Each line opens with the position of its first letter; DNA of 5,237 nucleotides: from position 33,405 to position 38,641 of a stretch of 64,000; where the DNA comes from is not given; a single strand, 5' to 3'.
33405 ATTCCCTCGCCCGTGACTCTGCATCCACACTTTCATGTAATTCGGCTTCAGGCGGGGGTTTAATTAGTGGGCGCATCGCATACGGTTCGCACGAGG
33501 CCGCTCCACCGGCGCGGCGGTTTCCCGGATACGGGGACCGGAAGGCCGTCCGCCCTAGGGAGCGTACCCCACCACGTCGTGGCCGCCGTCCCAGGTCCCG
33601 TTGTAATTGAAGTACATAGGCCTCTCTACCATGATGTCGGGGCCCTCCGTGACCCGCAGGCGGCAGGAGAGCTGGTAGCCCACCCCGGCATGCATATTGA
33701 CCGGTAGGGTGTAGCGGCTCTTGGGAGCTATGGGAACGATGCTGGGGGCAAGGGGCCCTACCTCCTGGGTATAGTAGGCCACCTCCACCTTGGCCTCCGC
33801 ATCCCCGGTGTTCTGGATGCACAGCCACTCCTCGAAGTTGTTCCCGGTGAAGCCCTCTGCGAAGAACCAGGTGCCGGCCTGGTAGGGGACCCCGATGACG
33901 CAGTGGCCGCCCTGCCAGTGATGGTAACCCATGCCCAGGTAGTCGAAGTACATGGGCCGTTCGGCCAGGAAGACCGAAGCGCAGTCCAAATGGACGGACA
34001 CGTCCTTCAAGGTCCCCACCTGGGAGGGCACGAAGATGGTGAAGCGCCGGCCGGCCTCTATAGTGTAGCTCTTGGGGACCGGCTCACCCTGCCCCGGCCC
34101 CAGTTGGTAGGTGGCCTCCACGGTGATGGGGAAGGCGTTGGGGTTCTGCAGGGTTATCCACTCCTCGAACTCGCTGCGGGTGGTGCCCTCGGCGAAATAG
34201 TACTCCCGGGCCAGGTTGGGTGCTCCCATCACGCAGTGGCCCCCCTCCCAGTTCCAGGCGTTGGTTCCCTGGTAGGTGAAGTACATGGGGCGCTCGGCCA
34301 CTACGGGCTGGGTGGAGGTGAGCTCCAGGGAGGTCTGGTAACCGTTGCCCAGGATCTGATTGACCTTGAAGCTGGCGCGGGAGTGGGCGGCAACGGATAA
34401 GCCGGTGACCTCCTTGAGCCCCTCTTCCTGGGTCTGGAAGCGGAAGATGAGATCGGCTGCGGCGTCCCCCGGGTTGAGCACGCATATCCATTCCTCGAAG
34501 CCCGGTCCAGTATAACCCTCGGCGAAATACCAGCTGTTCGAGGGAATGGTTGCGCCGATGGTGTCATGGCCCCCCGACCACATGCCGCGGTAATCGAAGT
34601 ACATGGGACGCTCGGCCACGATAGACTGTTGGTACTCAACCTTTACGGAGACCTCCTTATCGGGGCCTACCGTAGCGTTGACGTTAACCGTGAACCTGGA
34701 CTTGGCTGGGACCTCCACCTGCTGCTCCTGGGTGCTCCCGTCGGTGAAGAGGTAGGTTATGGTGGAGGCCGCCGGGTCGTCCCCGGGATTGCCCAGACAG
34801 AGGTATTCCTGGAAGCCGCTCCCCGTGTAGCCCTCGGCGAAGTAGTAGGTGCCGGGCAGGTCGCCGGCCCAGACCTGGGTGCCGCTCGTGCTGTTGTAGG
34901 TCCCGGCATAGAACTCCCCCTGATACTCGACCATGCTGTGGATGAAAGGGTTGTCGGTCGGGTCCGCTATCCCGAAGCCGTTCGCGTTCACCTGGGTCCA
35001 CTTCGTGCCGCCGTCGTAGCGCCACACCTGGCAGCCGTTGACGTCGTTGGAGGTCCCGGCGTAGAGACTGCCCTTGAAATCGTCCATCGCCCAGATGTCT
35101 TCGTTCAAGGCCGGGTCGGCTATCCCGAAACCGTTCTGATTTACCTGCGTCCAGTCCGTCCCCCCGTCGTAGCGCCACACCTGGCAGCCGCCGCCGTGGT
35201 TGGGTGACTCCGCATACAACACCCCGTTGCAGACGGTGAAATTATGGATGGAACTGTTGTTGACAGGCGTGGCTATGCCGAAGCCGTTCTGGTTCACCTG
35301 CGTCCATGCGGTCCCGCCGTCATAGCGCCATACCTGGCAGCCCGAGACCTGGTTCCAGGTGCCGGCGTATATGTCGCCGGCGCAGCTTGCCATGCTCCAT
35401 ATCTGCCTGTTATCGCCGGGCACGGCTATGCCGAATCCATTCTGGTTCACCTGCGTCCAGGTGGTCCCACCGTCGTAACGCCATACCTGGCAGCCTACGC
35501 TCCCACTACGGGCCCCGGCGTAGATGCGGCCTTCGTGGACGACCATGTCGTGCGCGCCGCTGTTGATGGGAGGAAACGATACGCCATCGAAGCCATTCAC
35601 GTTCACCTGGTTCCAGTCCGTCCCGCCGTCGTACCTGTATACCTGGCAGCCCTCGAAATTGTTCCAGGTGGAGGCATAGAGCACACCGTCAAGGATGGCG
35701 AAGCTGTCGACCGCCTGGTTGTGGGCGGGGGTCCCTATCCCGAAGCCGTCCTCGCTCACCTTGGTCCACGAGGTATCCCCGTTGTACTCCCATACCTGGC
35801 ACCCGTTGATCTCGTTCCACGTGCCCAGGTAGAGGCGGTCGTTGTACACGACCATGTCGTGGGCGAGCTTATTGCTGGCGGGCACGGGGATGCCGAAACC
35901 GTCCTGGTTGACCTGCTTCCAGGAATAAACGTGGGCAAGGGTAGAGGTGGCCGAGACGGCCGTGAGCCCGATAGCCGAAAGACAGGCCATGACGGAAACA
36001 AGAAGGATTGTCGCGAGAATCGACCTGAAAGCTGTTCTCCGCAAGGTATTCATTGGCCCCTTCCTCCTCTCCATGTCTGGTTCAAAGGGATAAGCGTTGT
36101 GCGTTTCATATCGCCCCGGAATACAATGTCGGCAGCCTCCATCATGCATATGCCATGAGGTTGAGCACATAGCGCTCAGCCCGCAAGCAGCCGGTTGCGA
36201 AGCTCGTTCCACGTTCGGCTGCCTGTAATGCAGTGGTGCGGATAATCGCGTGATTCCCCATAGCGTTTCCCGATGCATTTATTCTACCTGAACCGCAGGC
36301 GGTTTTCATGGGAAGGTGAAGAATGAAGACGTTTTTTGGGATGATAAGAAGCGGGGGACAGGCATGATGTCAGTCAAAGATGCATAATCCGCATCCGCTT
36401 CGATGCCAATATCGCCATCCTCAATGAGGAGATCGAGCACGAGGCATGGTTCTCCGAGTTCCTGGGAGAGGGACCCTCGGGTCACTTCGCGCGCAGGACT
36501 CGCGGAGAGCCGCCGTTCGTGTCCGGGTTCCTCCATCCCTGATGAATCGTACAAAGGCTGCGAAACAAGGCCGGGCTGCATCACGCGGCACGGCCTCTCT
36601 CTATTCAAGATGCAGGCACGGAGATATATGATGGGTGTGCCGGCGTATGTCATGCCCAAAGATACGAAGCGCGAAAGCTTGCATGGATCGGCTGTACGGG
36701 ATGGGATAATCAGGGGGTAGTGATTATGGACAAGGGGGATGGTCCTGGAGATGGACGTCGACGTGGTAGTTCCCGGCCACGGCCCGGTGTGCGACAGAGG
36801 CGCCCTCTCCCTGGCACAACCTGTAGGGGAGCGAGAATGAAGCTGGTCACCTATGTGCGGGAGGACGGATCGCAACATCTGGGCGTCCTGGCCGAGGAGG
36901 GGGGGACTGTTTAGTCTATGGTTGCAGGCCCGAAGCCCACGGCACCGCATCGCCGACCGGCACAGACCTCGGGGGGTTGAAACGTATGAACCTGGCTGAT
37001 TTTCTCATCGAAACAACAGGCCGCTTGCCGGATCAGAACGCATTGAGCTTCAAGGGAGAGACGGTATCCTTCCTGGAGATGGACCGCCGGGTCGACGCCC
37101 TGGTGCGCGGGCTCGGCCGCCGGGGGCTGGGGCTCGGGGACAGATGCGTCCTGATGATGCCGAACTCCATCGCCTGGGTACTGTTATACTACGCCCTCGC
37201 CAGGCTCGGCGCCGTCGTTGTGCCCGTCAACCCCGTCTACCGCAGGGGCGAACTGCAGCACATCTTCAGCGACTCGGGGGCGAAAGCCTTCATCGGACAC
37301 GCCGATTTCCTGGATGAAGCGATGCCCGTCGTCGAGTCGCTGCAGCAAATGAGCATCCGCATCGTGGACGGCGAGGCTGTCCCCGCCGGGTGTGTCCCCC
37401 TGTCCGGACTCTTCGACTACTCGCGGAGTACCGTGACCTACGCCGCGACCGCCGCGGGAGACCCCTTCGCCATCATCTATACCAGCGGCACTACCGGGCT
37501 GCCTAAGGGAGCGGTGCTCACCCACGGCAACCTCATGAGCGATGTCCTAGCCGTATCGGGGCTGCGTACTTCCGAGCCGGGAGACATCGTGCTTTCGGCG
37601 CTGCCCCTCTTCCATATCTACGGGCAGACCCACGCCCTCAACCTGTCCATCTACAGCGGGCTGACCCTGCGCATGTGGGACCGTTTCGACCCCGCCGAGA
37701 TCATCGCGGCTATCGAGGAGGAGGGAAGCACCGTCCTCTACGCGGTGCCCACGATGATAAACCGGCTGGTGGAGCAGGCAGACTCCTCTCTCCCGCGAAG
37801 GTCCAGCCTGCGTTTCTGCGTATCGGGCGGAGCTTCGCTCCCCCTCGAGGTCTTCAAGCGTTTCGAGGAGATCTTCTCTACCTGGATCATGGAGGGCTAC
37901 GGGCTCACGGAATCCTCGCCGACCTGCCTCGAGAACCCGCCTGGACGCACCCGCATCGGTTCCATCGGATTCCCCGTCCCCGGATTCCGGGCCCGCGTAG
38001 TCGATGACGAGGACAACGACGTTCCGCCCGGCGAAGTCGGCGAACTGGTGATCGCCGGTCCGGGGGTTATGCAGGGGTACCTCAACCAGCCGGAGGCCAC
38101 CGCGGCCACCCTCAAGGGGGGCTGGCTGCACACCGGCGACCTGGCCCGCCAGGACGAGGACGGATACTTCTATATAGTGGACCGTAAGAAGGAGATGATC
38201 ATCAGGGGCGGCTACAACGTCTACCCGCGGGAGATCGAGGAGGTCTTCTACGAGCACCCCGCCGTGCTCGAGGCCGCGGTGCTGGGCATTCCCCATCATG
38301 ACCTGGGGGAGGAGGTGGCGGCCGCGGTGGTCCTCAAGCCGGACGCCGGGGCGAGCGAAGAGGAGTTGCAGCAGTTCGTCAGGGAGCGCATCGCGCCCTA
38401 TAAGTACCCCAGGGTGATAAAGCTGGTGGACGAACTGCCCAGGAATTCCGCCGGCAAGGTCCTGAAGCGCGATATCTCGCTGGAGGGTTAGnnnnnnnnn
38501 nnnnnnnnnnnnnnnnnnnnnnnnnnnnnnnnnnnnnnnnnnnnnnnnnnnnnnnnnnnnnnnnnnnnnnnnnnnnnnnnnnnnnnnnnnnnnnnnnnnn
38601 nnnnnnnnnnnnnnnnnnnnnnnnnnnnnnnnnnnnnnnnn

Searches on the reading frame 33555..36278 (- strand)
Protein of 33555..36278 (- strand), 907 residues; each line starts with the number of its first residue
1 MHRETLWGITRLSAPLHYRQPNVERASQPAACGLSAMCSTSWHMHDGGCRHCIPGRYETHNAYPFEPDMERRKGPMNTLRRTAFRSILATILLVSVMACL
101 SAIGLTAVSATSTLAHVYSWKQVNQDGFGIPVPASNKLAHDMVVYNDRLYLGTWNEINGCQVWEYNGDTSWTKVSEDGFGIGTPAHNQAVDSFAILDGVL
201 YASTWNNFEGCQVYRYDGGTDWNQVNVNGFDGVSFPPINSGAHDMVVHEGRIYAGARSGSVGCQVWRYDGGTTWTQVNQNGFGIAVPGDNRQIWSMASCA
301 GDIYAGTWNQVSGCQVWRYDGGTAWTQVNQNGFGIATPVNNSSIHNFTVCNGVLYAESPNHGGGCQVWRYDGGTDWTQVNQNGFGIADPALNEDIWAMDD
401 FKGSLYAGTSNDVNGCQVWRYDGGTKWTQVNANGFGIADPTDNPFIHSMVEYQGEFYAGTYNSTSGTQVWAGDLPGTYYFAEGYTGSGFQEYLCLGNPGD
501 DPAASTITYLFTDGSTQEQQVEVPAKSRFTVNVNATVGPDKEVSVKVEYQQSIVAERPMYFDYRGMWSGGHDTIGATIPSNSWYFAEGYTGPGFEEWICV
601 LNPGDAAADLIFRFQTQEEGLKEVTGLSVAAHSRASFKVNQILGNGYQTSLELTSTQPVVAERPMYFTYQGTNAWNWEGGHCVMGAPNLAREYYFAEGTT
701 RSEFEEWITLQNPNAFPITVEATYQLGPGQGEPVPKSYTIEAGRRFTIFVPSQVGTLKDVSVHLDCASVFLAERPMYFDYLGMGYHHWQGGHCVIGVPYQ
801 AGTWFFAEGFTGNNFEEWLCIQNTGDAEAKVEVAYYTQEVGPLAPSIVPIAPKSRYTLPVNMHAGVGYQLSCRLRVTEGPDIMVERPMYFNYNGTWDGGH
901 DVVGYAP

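Call 13: search_protein_families(library=pfam, proteins=[window:33555-36278:-], max_evalue=0.0001)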
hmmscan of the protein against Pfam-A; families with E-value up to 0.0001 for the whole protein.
window:33555-36278:- (907 aa): 3 families
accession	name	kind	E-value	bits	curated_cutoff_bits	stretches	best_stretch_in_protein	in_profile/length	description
PF18986.5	DUF5719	-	1.2e-12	48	26.2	1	480-662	55-240/319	Family of unknown function (DUF5719)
PF07100.16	ASRT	-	2.6e-10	40.7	25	0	490-563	27-100/119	Anabaena sensory rhodopsin transducer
PF03478.24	Beta-prop_KIB1-4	-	1.9e-06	28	27.4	0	210-329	92-199/242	KIB1-4 beta-propeller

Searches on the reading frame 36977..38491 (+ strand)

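Call 13: search_protein_families(library=pfam, proteins=[window:36977-38491:+], max_evalue=0.0001)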
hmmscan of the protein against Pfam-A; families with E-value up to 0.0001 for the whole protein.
window:36977-38491:+ (504 aa): 2 families
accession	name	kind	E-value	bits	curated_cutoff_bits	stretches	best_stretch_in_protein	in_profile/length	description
PF00501.34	AMP-binding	-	2.1e-95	320.2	29.9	1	15-369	6-384/384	AMP-binding enzyme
PF13193.12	AMP-binding_C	-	4.1e-21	76.1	24.5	1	419-494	1-76/76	AMP-binding enzyme C-terminal domain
